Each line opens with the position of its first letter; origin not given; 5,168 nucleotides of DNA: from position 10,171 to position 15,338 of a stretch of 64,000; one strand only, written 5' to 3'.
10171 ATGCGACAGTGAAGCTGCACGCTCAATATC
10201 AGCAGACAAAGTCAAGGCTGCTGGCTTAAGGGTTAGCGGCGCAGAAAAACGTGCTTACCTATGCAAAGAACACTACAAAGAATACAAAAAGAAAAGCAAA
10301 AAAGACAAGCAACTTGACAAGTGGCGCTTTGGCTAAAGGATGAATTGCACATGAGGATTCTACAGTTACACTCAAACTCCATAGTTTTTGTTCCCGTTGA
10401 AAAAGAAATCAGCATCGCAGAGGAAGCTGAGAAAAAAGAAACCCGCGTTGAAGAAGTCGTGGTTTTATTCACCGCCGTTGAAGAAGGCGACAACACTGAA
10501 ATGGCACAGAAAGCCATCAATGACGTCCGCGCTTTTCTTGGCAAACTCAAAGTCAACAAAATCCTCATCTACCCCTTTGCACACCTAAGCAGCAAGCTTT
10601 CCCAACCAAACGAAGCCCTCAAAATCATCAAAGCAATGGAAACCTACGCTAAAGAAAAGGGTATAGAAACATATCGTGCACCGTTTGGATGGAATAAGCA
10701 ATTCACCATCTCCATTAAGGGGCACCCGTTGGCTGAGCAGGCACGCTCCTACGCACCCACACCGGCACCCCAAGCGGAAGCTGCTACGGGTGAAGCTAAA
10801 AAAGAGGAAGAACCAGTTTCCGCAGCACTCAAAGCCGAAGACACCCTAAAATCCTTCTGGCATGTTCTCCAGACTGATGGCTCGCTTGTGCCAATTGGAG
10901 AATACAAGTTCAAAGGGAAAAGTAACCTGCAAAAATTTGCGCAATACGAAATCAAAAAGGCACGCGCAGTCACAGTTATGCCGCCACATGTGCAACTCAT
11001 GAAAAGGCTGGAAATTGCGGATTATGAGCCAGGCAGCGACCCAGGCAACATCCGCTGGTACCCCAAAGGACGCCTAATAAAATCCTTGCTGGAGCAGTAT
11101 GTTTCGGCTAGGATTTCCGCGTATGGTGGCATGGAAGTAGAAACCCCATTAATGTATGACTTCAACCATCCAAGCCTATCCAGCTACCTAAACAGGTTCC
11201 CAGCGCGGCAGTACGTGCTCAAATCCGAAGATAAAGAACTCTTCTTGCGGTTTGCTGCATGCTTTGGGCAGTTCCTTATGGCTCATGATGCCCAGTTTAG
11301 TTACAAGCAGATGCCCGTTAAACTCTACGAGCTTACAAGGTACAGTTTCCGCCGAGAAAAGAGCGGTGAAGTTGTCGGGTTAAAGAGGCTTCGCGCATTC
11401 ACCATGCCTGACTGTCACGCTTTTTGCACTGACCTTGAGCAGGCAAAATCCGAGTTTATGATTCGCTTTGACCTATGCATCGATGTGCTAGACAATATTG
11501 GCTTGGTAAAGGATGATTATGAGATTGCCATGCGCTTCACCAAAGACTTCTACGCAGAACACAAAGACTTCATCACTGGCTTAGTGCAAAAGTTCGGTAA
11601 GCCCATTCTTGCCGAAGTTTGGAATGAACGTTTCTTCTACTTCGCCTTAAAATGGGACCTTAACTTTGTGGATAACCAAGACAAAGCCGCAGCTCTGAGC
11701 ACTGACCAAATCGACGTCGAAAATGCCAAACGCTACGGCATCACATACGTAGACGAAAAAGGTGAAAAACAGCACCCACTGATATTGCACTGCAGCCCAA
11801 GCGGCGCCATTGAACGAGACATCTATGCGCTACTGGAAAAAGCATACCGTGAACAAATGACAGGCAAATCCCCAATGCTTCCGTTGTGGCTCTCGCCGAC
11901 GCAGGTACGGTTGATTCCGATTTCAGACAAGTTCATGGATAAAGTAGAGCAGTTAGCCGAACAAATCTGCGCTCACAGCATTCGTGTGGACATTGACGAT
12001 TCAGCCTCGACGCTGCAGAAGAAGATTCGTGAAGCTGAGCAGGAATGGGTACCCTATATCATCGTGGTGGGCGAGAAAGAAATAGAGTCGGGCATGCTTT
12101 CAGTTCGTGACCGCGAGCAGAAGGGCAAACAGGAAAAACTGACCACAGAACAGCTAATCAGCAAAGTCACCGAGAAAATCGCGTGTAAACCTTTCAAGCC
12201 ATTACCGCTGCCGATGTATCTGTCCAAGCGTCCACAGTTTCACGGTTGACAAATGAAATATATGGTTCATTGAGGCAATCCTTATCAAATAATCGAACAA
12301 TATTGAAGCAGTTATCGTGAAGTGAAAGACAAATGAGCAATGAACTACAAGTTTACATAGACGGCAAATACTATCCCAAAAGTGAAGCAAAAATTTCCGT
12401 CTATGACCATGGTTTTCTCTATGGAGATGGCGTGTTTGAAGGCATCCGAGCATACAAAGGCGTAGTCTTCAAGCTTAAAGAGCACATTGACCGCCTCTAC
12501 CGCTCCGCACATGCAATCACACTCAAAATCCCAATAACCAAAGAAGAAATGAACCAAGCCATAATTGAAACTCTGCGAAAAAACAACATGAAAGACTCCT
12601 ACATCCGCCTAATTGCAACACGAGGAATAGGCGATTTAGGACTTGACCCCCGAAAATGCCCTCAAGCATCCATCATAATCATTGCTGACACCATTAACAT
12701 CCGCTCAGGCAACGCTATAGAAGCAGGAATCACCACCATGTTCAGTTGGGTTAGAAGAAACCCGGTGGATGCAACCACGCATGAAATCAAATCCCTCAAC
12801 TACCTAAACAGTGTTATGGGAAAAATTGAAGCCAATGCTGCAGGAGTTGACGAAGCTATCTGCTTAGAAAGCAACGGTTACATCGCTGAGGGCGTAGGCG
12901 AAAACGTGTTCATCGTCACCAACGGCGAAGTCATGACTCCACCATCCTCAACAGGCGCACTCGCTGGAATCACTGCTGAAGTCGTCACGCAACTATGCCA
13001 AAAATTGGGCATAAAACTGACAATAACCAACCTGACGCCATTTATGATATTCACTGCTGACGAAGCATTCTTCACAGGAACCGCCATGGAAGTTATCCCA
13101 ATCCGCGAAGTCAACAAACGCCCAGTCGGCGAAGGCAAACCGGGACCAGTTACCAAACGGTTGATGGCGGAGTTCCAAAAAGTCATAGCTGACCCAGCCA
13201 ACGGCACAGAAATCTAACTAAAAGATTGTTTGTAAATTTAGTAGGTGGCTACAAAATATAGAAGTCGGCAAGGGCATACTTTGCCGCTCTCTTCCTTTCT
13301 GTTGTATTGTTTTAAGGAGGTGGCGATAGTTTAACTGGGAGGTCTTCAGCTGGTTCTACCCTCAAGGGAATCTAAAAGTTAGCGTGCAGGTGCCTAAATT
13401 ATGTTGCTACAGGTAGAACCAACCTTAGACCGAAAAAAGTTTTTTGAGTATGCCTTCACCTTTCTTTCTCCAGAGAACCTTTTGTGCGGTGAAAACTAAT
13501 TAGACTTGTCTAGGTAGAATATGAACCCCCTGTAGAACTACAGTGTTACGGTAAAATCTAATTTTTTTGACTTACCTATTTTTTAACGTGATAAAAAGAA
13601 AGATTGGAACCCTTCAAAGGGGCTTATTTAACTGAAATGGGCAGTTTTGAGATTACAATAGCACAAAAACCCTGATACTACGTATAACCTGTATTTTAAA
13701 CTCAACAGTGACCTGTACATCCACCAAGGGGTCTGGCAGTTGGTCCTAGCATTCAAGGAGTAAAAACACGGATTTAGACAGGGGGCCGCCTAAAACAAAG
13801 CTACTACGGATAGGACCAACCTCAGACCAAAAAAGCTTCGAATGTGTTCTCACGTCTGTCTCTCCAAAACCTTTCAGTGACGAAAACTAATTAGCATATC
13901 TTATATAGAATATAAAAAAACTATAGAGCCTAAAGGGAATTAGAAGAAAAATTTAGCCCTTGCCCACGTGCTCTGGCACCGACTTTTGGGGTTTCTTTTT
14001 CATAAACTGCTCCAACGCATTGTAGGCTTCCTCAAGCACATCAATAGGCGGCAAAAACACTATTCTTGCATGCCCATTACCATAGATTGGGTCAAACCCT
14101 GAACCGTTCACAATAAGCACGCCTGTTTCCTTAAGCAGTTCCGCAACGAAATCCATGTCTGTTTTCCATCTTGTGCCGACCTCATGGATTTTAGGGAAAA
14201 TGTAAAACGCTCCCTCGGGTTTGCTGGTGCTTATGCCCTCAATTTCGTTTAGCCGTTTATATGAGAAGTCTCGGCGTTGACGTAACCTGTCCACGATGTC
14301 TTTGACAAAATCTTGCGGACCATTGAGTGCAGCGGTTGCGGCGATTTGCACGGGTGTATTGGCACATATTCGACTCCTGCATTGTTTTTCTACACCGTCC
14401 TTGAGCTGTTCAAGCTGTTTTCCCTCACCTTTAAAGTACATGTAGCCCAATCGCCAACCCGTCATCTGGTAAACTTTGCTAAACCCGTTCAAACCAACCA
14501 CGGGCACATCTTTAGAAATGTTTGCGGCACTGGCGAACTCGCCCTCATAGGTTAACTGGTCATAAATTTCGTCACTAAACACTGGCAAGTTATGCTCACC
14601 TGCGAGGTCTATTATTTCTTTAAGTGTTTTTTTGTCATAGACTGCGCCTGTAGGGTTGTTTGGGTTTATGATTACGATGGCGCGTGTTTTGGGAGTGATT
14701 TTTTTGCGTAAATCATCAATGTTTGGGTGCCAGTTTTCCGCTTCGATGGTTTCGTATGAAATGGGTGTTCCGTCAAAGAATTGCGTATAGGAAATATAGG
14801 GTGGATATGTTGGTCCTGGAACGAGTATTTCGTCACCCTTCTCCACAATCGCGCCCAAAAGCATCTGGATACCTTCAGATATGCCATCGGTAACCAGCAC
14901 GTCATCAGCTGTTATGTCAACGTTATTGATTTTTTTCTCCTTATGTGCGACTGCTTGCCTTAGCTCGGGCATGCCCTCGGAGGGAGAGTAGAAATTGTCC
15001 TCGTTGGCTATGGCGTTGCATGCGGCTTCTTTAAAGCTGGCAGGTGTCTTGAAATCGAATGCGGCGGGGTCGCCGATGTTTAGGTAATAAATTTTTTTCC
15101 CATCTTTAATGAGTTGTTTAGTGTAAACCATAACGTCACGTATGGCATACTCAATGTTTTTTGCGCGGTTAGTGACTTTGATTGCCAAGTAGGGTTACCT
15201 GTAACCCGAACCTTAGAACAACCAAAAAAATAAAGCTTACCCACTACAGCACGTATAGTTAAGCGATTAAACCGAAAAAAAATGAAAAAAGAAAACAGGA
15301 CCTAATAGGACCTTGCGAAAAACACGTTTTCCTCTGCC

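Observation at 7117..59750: Interspersed 50-80 nt intergenic repeat family (six copies plus a degenerate fragment), possibly a small structured RNA family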

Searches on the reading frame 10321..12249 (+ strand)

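Call 75: search_protein_families(library=pfam, max_evalue=0.00001, proteins=[window:10321-12249:+])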
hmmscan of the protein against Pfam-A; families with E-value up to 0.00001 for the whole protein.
window:10321-12249:+ (642 aa): 3 families
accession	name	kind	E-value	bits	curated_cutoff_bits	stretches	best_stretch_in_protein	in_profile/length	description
PF08915.16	tRNA-Thr_ED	-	2.6e-45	154.3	30.2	1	11-143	1-136/137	Archaea-specific editing domain of threonyl-tRNA synthetase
PF03129.25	HGTP_anticodon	-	3.6e-24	85.2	21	1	528-618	1-93/94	Anticodon binding domain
PF00587.30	tRNA-synt_2b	-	5.5e-18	66.1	29.3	1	300-507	3-178/179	tRNA synthetase class II core domain (G, H, P, S and T)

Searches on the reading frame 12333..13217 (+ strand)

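Call 75: search_protein_families(library=pfam, max_evalue=0.00001, proteins=[window:12333-13217:+])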
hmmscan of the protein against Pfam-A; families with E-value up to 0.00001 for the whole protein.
window:12333-13217:+ (294 aa): 1 family
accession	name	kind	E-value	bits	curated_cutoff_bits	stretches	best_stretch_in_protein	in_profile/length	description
PF01063.24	Aminotran_4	-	1.1e-55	189.4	28.5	1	33-260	1-223/223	Amino-transferase class IV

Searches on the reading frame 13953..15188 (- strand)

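Call 75: search_protein_families(library=pfam, max_evalue=0.00001, proteins=[window:13953-15188:-])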
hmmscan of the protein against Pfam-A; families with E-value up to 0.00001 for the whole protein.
window:13953-15188:- (411 aa): 1 family
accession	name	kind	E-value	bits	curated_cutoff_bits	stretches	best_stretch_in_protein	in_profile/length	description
PF00155.27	Aminotran_1_2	-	5.6e-64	217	19.7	1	35-388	5-357/361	Aminotransferase class I and II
